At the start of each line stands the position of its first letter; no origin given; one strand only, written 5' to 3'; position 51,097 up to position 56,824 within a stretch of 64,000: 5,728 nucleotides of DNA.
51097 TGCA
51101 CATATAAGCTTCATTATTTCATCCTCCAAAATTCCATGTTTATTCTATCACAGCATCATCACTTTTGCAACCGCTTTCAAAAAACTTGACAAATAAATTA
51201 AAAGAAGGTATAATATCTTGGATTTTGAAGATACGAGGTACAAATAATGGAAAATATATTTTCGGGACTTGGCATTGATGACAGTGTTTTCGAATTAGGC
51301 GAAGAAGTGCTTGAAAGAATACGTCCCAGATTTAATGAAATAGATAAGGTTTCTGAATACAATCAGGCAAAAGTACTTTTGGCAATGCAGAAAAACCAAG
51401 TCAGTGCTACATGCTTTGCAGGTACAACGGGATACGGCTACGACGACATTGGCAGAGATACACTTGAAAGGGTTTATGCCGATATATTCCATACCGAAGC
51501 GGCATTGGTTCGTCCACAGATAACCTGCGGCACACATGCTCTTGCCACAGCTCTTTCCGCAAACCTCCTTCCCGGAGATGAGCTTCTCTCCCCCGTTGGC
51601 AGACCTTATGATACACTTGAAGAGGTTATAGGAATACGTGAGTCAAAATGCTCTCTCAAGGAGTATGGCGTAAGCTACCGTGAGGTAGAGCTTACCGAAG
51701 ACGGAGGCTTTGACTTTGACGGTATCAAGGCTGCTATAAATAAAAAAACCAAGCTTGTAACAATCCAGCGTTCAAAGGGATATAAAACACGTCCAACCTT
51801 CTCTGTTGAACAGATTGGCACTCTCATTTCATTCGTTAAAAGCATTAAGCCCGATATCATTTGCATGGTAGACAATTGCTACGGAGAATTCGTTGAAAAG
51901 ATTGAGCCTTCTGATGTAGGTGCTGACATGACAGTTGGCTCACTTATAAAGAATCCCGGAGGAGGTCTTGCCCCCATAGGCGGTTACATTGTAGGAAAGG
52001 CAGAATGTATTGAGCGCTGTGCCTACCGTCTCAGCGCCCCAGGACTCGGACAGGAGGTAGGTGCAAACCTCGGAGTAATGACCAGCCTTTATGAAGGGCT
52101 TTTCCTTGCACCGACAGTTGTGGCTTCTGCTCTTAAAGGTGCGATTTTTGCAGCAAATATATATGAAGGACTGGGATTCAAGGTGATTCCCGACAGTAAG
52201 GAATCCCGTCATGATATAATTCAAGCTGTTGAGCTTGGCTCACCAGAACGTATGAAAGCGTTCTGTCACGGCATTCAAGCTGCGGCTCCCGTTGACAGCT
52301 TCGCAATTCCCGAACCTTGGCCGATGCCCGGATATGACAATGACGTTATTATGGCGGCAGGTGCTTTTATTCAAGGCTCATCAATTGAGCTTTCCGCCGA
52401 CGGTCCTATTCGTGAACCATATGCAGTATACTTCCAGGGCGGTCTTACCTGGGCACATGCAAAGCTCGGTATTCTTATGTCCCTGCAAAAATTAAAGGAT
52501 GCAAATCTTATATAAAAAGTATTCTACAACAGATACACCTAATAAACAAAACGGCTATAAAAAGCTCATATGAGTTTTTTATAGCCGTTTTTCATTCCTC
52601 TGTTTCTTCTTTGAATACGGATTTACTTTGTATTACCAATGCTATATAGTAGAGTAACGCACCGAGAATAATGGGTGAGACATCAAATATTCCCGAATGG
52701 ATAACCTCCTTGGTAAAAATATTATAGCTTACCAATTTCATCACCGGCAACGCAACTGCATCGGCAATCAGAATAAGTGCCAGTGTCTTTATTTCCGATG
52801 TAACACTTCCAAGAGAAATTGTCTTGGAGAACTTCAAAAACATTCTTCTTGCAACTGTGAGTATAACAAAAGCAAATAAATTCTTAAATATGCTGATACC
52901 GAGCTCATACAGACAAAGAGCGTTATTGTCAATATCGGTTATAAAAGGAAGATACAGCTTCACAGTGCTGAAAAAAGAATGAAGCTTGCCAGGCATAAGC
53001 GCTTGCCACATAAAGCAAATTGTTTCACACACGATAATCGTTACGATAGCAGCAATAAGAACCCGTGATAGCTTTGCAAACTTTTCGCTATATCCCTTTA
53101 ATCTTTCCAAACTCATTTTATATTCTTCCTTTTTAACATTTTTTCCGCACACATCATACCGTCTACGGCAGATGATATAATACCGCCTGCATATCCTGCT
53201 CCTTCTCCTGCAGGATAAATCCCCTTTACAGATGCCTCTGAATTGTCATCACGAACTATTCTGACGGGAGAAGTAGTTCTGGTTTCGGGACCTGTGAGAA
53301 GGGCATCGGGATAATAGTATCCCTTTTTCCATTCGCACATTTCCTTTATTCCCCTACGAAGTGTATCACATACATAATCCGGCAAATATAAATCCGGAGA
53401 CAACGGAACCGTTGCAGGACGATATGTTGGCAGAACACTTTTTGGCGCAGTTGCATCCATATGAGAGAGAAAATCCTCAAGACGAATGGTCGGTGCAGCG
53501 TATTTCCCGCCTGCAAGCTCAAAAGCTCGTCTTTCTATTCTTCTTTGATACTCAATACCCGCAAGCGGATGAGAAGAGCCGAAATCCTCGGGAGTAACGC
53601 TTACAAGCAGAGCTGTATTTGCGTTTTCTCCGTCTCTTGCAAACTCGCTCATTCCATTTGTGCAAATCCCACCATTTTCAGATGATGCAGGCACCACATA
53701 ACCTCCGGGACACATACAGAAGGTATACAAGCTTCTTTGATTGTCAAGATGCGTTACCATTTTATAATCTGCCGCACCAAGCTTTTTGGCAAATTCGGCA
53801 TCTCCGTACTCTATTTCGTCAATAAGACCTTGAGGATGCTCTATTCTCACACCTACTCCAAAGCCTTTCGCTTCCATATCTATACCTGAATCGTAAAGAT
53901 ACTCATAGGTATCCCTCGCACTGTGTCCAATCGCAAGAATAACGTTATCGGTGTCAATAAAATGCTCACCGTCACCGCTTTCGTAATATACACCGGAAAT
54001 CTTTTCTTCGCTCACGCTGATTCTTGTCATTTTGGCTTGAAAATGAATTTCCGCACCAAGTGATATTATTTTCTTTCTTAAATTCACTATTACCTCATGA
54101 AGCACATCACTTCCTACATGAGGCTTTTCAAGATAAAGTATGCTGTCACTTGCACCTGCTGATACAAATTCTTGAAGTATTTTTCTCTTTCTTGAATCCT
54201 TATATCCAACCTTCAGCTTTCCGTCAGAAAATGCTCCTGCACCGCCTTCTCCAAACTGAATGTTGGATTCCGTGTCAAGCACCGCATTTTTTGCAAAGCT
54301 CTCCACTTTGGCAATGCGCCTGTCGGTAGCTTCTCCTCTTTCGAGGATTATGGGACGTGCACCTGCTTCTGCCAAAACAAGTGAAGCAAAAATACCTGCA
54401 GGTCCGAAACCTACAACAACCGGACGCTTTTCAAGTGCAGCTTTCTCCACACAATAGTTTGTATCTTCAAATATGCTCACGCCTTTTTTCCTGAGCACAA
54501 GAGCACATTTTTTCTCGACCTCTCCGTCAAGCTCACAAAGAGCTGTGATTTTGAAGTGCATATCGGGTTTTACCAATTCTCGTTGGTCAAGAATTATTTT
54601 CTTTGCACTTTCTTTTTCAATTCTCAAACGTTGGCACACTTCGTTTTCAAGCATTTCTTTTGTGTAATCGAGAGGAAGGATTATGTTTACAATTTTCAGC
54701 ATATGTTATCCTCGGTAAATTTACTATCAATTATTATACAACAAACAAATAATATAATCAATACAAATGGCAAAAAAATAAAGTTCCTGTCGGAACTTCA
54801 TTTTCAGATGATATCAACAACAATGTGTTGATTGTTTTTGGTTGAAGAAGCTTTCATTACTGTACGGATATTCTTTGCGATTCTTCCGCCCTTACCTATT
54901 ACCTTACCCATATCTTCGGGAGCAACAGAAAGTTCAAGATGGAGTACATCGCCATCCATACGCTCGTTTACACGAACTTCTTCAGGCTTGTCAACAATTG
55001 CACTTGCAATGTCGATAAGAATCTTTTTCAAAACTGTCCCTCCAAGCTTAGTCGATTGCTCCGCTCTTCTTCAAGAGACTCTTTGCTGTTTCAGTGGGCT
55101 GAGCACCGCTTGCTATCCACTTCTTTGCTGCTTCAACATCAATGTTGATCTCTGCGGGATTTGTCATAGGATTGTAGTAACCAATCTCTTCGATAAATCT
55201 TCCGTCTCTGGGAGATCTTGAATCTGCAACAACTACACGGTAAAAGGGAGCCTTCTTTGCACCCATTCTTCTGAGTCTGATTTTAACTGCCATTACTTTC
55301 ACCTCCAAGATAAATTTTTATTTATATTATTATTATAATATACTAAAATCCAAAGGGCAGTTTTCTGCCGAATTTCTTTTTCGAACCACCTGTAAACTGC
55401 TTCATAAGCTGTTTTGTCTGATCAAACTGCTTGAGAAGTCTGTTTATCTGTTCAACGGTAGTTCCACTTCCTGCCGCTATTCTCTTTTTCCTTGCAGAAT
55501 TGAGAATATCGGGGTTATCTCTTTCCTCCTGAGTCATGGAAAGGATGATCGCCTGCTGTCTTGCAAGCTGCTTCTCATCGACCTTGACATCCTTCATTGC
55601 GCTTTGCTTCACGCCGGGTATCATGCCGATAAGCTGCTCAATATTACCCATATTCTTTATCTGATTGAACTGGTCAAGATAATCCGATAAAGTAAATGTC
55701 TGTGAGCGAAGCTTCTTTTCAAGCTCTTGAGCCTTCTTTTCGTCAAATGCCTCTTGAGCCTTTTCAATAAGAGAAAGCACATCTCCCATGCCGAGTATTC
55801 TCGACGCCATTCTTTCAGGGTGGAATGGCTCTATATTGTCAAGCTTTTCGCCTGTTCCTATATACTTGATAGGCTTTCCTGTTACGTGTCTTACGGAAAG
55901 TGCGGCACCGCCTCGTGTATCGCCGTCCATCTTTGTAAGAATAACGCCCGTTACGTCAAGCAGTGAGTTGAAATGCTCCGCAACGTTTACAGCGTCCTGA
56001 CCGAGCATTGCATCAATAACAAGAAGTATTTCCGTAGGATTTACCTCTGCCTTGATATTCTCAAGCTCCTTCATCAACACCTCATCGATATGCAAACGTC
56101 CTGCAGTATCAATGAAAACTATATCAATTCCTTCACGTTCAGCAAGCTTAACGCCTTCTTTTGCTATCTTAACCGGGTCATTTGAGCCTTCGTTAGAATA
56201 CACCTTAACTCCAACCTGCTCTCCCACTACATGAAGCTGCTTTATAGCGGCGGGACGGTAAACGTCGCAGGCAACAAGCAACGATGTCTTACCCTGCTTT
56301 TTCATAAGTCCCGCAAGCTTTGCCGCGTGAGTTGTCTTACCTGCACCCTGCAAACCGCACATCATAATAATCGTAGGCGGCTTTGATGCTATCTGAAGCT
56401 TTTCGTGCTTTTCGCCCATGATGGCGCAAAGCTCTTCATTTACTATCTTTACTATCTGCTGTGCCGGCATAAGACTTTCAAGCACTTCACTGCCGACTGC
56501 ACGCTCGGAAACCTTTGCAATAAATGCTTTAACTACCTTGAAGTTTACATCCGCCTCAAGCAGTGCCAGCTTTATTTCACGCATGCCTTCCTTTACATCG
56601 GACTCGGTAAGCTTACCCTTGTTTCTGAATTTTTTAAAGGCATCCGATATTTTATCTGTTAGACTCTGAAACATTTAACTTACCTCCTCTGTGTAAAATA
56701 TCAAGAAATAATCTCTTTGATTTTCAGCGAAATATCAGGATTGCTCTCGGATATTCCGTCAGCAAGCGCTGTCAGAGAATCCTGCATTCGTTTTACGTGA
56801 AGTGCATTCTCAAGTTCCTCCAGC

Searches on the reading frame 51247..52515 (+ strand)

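Call 57: search_protein_families(library=pfam, max_evalue=1e-8, proteins=[window:51247-52515:+])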
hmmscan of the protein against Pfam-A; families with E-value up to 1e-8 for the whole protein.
window:51247-52515:+ (422 aa): 1 family
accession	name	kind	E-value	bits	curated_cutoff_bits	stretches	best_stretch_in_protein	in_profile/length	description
PF06838.17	Met_gamma_lyase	-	1.4e-180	600.6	24.2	1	17-416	4-404/405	Methionine gamma-lyase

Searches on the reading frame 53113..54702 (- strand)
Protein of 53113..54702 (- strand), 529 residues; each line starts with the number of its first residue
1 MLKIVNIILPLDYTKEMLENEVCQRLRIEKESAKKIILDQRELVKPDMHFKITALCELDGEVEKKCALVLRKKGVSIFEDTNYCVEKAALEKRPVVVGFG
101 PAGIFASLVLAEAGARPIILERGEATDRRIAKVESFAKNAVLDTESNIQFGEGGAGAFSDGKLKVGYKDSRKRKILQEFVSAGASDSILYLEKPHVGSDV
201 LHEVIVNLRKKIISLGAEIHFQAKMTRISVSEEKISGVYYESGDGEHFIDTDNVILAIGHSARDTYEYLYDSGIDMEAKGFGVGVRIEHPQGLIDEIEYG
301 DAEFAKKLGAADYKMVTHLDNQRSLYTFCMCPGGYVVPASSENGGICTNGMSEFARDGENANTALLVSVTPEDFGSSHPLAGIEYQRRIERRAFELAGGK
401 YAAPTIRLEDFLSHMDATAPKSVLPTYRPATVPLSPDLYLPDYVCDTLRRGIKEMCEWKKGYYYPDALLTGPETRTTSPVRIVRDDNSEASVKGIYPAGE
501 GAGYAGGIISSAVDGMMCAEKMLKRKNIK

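Call 57: search_protein_families(library=pfam, max_evalue=1e-8, proteins=[window:53113-54702:-])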
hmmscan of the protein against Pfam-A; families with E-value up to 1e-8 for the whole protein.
window:53113-54702:- (529 aa): 1 family
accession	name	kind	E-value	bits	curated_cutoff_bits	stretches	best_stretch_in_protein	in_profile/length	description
PF21688.3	FAD-depend_C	-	2.3e-70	237.3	27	1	281-476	2-197/197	FAD-dependent protein, C-terminal domain-like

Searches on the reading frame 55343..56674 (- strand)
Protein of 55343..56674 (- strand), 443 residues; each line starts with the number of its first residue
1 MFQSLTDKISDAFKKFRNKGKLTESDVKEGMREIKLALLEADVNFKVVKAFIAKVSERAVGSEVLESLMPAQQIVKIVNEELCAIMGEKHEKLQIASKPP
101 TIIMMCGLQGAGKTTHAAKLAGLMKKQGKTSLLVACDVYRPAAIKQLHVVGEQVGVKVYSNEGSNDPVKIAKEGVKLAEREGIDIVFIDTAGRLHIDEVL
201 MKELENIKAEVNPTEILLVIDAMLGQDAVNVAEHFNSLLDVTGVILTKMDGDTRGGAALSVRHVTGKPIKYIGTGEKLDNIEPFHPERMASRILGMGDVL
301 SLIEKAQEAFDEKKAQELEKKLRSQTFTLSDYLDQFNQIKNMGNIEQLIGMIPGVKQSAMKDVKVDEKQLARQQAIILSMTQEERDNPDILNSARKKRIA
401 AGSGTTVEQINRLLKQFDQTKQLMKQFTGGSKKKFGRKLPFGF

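Call 57: search_protein_families(library=pfam, max_evalue=1e-8, proteins=[window:55343-56674:-])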
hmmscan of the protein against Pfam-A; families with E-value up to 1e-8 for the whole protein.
window:55343-56674:- (443 aa): 3 families
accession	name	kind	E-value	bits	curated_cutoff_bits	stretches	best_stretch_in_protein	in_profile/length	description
PF00448.28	SRP54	-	4.7e-78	261.8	22.7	1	100-295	1-196/196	SRP54-type protein, GTPase domain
PF02978.25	SRP_SPB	-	1.2e-34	119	27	1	326-424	1-91/91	Signal peptide binding domain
PF02881.24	SRP54_N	-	5.4e-22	78.2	22.4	1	5-82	1-75/75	SRP54-type protein, helical bundle domain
